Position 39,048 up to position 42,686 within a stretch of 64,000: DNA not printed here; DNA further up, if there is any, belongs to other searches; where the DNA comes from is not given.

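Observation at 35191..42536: Translationally coupled pair of giant uncharacterized proteins (1112 aa Tat-signal protein plus 1330 aa signal-less partner)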

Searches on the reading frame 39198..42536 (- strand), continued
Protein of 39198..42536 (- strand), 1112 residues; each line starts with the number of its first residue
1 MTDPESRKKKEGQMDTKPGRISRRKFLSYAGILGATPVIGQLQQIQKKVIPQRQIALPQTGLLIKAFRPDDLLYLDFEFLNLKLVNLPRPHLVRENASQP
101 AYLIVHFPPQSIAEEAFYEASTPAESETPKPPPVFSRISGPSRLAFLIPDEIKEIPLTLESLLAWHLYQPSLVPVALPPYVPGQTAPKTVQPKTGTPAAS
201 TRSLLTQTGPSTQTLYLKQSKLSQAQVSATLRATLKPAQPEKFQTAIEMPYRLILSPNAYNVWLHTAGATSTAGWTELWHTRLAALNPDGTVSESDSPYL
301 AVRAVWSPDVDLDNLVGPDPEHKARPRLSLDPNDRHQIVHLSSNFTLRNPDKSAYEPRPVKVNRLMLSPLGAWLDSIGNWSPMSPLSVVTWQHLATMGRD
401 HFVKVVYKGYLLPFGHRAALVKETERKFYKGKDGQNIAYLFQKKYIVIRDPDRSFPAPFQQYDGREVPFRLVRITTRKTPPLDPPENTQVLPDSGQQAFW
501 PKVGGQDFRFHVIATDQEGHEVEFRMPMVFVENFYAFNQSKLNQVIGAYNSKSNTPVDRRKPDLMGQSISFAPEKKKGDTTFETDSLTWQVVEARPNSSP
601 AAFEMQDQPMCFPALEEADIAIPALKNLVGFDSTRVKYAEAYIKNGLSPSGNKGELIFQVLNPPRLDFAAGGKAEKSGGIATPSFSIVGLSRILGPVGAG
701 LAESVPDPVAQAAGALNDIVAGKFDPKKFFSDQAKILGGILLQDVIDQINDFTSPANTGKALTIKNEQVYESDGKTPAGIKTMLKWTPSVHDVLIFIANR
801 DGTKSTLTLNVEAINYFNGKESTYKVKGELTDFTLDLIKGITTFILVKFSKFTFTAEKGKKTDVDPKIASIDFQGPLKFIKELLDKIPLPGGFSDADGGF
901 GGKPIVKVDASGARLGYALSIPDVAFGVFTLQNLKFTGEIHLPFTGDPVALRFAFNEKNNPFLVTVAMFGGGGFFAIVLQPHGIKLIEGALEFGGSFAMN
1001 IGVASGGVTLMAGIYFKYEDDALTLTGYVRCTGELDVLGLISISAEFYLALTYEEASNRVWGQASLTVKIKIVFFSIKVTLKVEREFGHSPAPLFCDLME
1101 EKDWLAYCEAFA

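Call 70: search_dna_similar(query=window:39198-42536:-, collection=plasmids, mode=protein, max_rows=25)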
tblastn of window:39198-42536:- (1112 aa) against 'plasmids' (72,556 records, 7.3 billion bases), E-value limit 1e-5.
Records with a match: 22; places in all: 26; records where one place covers at least 80% of the query: 15.
Best place of each record, by identity: <60% 22.
By first word of the organism name: Bacillus 7; Rhizobium 4; Streptomyces 3; Cupriavidus 2; Sinorhizobium 2; Diaphorobacter 1; Agrobacterium 1; Ruegeria 1; Paraburkholderia 1.
By predicted mobility (MOB-suite, as given by PLSDB): non-mobilizable 12; conjugative 7; mobilizable 3.
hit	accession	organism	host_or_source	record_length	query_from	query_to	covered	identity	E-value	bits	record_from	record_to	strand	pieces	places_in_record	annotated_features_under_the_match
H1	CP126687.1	Bacillus bombysepticus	Microtermes sp. colony Mi106,bacterial ...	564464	57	1112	95%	37.4%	5e-179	590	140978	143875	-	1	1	hypothetical protein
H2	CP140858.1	Rhizobium ruizarguesonis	Trifolium pratense,whole organism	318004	68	1112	94%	34.9%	3e-92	527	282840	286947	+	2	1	hypothetical protein (x2)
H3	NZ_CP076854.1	Rhizobium sp. WYJ-E13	Curcuma wenyujin Y.H. Chen et C. ...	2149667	68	1112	94%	34.9%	6e-92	537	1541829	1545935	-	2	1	none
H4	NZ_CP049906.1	Diaphorobacter sp. HDW4B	single bacterial strain,Hydrophilus ...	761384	31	1112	97%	33.2%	9e-96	542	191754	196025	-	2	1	hypothetical protein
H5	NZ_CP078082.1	Bacillus tropicus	Cell culture,soil sample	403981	22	1112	98%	32.1%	2e-152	511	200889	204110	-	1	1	hypothetical protein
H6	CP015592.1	Bacillus cereus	whole organism,garden soil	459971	22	1112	98%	32.1%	2e-152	511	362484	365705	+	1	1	none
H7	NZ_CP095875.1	Bacillus sp. PGP15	-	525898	62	1112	95%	32.7%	3e-152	511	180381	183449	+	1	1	hypothetical protein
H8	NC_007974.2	Cupriavidus metallidurans CH34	-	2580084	68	1112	89%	34.5%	2e-84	512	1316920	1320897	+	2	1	none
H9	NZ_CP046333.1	Cupriavidus metallidurans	sedimentation pond in a zinc factory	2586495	68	1112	89%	34.5%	2e-84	512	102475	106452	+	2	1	none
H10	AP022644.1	Bacillus wiedmannii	-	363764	62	1112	95%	32.0%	5e-128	440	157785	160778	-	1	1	hypothetical protein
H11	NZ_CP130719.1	Streptomyces sp. NBC_01334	-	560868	53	1112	95%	30.0%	2e-122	423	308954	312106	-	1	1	hypothetical protein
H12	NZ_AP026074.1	Streptomyces nigrescens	-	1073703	65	1112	94%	28.5%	1e-101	361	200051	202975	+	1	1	none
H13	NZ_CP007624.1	Bacillus pseudomycoides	-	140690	209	1112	81%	30.0%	2e-91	331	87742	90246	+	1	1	hypothetical protein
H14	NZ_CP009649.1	Bacillus pseudomycoides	-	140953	209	1112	81%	30.0%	2e-91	331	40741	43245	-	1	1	hypothetical protein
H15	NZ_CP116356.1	Streptomyces xanthophaeus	whole organism,soil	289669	247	1112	78%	28.5%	4e-90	327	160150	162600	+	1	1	hypothetical protein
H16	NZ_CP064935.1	Rhizobium phaseoli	Phaseolus vulgaris,single cell,soil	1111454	124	1111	89%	24.7%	4e-62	240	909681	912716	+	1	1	record has no annotation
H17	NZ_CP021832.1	Sinorhizobium meliloti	Medicago truncatula,Single Cell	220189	223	1111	75%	25.4%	5e-31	210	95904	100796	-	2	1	hypothetical protein (x2)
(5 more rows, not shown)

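Call 71: search_dna_similar(query=window:39198-42536:-, collection=phages, mode=protein, max_rows=15)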
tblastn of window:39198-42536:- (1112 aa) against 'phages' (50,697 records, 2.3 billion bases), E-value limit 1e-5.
No match.
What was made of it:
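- Tried and rejected: Phage origin: no hit in phage genomes (call 71).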

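Call 72: get_annotated_region(hit=H1, flank=12000)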
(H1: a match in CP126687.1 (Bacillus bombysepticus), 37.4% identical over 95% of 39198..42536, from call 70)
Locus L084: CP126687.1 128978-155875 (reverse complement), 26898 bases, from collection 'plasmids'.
description: Bacillus bombysepticus strain Mi106 D2 head1 chi plasmid unnamed1, complete sequence
organism: Bacillus bombysepticus (NCBI taxid 658666)
taxonomy: Bacteria; Bacillota; Bacilli; Bacillales; Bacillaceae; Bacillus; Bacillus bombysepticus
host: -; source: Microtermes sp. colony Mi106,bacterial isolate,head,Worker head; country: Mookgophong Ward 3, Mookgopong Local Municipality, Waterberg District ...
typing (MOB-suite, as given by PLSDB): non-mobilizable; replicon rep_cluster_125; mating-pair formation MPF_T
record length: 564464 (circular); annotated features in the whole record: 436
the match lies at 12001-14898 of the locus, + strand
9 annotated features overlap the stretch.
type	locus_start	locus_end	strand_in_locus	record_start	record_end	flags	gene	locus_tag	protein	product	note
CDS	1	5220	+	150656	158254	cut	-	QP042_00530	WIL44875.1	amino acid adenylation domain-containing protein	-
CDS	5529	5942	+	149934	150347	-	-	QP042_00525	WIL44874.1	hypothetical protein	-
CDS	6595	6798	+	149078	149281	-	-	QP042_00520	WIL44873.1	hypothetical protein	-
CDS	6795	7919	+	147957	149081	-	grrM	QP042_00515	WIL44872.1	cyclophane-forming radical SAM/SPASM peptide maturase GrrM/OscB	-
CDS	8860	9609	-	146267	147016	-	-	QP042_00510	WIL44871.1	DUF1906 domain-containing protein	-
CDS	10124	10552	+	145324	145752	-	-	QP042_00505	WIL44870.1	papain-like cysteine protease family protein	-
CDS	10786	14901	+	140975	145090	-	-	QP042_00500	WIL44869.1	hypothetical protein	-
CDS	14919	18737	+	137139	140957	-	-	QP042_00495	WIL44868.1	hypothetical protein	-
CDS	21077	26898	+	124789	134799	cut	-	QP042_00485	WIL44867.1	SDR family NAD(P)-dependent oxidoreductase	-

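Call 73: get_annotated_region(hit=H8, flank=12000)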
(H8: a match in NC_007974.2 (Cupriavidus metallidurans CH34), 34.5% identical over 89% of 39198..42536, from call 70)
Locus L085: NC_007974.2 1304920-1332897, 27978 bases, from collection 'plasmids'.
description: Cupriavidus metallidurans CH34 megaplasmid, complete sequence
organism: Cupriavidus metallidurans CH34 (NCBI taxid 266264)
taxonomy: Bacteria; Pseudomonadota; Betaproteobacteria; Burkholderiales; Burkholderiaceae; Cupriavidus; Cupriavidus metallidurans; Cupriavidus metallidurans CH34
host: -; source: -; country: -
typing (MOB-suite, as given by PLSDB): mobilizable; replicon rep_cluster_104,rep_cluster_1581,rep_cluster_80; relaxase MOBP,MOBP
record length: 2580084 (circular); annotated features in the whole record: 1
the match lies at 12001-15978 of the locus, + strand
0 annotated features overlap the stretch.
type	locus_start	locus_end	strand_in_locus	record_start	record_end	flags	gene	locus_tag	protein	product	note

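Call 74: get_annotated_region(hit=H5, flank=12000)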
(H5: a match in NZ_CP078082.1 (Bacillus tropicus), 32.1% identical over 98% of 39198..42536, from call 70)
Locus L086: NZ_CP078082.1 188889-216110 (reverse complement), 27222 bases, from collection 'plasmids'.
description: Bacillus tropicus strain EMB20 plasmid pBEMB20-1, complete sequence
organism: Bacillus tropicus (NCBI taxid 2026188)
taxonomy: Bacteria; Bacillota; Bacilli; Bacillales; Bacillaceae; Bacillus; Bacillus tropicus
host: -; source: Cell culture,soil sample; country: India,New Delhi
typing (MOB-suite, as given by PLSDB): non-mobilizable; replicon rep_cluster_164
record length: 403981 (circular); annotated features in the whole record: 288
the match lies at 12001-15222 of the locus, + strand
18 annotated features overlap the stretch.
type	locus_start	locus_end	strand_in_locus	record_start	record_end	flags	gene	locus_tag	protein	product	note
CDS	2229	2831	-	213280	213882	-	-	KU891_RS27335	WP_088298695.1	hypothetical protein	-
CDS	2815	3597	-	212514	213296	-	-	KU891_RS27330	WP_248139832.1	DUF4143 domain-containing protein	-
CDS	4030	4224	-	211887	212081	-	-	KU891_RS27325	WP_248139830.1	hypothetical protein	-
CDS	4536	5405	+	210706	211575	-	-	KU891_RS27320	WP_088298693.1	hypothetical protein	-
CDS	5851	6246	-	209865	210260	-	-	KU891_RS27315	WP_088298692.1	(deoxy)nucleoside triphosphate pyrophosphohydrolase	-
CDS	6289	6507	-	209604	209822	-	-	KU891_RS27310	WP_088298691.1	HNH endonuclease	-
CDS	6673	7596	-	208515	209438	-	-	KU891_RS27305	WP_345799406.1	HNH endonuclease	-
CDS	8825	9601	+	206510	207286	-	-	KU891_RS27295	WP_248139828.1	hypothetical protein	-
CDS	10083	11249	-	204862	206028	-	-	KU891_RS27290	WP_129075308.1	hypothetical protein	-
CDS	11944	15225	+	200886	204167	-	-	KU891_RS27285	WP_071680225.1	hypothetical protein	-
CDS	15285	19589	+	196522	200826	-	-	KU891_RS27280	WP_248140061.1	hypothetical protein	-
CDS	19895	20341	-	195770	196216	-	-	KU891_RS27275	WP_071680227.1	hypothetical protein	-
CDS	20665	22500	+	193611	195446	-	-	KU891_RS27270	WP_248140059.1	DNA/RNA helicase domain-containing protein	-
CDS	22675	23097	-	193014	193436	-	-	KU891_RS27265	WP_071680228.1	HD domain-containing protein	-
CDS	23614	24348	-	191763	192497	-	-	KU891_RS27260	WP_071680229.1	DUF874 family protein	-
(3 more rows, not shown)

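Call 75: get_annotated_region(hit=H4, flank=12000)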
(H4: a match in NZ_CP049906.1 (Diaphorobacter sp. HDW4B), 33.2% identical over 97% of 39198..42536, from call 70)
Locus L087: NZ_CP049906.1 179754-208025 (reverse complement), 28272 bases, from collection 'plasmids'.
description: Diaphorobacter sp. HDW4B plasmid unnamed1, complete sequence
organism: Diaphorobacter sp. HDW4B (NCBI taxid 2714925)
taxonomy: Bacteria; Pseudomonadota; Betaproteobacteria; Burkholderiales; Comamonadaceae; Diaphorobacter; Diaphorobacter sp. HDW4B
host: -; source: single bacterial strain,Hydrophilus acuminatus; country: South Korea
typing (MOB-suite, as given by PLSDB): non-mobilizable
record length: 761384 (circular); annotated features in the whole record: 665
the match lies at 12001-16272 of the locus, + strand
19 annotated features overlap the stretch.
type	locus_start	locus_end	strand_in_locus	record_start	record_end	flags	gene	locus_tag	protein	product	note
CDS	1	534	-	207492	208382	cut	-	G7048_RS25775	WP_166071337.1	LysR family transcriptional regulator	-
CDS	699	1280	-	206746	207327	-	-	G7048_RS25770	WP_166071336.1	cysteine dioxygenase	-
CDS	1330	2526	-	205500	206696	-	-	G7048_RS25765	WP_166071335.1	3-sulfinopropanoyl-CoA desulfinase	-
CDS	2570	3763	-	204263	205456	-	-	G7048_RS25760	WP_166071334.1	CaiB/BaiF CoA-transferase family protein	-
CDS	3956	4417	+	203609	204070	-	-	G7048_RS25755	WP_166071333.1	hotdog domain-containing protein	-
CDS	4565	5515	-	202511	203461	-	-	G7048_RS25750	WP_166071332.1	LysR substrate-binding domain-containing protein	-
CDS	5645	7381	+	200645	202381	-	-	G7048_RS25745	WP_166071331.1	IlvD/Edd family dehydratase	-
CDS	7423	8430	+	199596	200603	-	-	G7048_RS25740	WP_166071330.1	tripartite tricarboxylate transporter substrate binding protein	-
CDS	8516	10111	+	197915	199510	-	-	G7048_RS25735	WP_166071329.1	aldehyde dehydrogenase (NADP(+))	-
CDS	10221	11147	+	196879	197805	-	-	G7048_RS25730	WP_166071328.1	dihydrodipicolinate synthase family protein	GO:0009436 - glyoxylate catabolic process [Evidence IEA]; GO:0071704 - organic substance metabolic process [Evidence ...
CDS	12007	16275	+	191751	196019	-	-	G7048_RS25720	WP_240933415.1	hypothetical protein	-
CDS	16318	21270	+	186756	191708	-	-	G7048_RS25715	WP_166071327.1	hypothetical protein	-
CDS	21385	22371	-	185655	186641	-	-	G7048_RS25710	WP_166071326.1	LysR substrate-binding domain-containing protein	-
CDS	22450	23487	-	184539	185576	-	-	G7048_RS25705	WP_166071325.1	porin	-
CDS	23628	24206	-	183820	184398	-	-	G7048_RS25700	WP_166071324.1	DUF2889 domain-containing protein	-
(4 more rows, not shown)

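Call 76: get_annotated_region(hit=H11, flank=12000)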
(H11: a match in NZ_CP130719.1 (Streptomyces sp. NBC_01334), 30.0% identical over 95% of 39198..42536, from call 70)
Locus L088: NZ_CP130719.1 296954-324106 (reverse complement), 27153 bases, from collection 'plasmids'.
description: Streptomyces sp. NBC_01334 plasmid unnamed1, complete sequence
organism: Streptomyces sp. NBC_01334 (NCBI taxid 2903827)
taxonomy: Bacteria; Actinomycetota; Actinomycetes; Kitasatosporales; Streptomycetaceae; Streptomyces; Streptomyces sp. NBC 01334
host: -; source: -; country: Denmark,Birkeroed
typing (MOB-suite, as given by PLSDB): non-mobilizable; replicon rep_cluster_1974,rep_cluster_43
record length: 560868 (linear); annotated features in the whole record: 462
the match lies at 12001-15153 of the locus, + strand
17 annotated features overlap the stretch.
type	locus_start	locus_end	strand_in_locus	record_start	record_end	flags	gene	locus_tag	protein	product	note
CDS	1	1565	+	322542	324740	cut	-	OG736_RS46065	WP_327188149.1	LuxR C-terminal-related transcriptional regulator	GO:0006355 - regulation of DNA-templated transcription [Evidence IEA]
CDS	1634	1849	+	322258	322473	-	-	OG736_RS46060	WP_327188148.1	hypothetical protein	-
CDS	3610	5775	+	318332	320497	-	-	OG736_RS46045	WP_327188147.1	MMPL family transporter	-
CDS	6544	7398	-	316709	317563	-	-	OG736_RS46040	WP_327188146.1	LysR family transcriptional regulator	GO:0006355 - regulation of DNA-templated transcription [Evidence IEA]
CDS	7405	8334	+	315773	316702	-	-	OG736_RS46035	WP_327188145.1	PhzF family phenazine biosynthesis protein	GO:0009058 - biosynthetic process [Evidence IEA]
CDS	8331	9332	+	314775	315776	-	-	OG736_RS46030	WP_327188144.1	ornithine cyclodeaminase family protein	-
CDS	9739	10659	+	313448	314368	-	-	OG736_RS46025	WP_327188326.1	NADP-dependent oxidoreductase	-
CDS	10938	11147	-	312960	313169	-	-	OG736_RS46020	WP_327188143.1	hypothetical protein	-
CDS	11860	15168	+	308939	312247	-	-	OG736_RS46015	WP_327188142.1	hypothetical protein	-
CDS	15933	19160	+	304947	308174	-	-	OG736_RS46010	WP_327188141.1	hypothetical protein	-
CDS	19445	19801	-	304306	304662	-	-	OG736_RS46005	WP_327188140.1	hypothetical protein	-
CDS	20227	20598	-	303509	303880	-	-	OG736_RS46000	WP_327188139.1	DUF6192 family protein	-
CDS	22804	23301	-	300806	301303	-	-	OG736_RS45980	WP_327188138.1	MarR family transcriptional regulator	GO:0006355 - regulation of DNA-templated transcription [Evidence IEA]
CDS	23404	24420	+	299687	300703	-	-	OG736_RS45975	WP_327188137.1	ABC transporter ATP-binding protein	-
CDS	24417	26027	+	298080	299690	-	-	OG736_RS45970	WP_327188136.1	ABC transporter permease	-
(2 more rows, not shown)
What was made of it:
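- The same holds on plasmids and chromids (calls 70, 72-76). The pair is a self-contained cassette in unrelated neighbourhoods, with copies on Bacillus cereus-group, Rhizobium, Streptomyces and Diaphorobacter plasmids (calls 70, 72-76).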

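Call 84: search_protein_families(library=pfam, alignment_id=A5, max_evalue=1)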
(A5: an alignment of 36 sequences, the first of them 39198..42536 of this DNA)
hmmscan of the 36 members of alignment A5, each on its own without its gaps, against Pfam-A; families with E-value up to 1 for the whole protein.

A. member 1, window:39198-42536:- (1112 aa): 0 families

B. families by the number of members that match (of 36 scanned): 5 families
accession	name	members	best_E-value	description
PF10518.14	TAT_signal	4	0.0029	TAT (twin-arginine translocation) pathway signal sequence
PF10399.14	UCR_Fe-S_N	1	0.097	Ubiquitinol-cytochrome C reductase Fe-S subunit TAT signal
PF19346.4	DUF5924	1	0.16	Family of unknown function (DUF5924)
PF09175.15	Vit_b-sht_shell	1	0.19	Vitellinogen, beta-sheet shell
PF06697.18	DUF1191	1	0.31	Protein of unknown function (DUF1191)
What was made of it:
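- On Twin-arginine (Tat) signal peptide substrates: PF10518 matches 4 of 36 family members, but not the window protein (call 84).
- Pfam TAT_signal hits 4 of 36 members, weakly (best E = 0.0029) (call 84).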

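Call 106: search_protein_representatives(alignment_id=A2)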
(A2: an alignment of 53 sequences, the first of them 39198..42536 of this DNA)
Query: 53 sequences, 1094 profile positions. Proteins with E-value up to 0.001 (for the whole library): 6405; up to 1e-10: 5303; up to 1e-30: 3491. The best 150 are listed.
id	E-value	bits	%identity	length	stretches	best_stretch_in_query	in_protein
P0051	0.0e+00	1475.6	-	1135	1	11-1093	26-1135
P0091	0.0e+00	1401.5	-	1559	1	7-1093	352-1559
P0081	0.0e+00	1392.0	-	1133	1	62-1093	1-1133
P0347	0.0e+00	1389.6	-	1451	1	35-1093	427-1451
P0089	0.0e+00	1384.4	-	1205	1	30-1093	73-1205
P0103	0.0e+00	1366.1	-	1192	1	10-1093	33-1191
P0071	0.0e+00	1353.7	-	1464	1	37-1094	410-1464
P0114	0.0e+00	1352.2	-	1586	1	7-1094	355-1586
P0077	0.0e+00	1351.3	-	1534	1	8-1093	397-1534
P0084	0.0e+00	1341.7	-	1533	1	29-1094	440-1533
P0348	0.0e+00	1317.2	-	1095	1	18-1094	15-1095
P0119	0.0e+00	1316.7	-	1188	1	14-1093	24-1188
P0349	0.0e+00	1315.6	-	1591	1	47-1093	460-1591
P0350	0.0e+00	1313.8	-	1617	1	52-1093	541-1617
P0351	0.0e+00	1310.9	-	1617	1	29-1093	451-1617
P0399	0.0e+00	1112.8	-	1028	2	249-1093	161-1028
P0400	0.0e+00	1112.5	-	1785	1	41-1093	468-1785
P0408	0.0e+00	1098.2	-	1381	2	281-1093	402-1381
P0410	0.0e+00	1095.7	-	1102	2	243-1093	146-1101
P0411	0.0e+00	1095.6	-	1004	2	243-1093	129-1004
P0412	0.0e+00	1095.5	-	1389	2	240-1093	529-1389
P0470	0.0e+00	1017.7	-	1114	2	243-1093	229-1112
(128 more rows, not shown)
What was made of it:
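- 39198..42536 (-): Gene A, 1112 aa (122.5 kDa). It is the signal-bearing subunit and belongs to an unannotated family. 6405 cluster representatives at E<=1e-3 (call 106).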
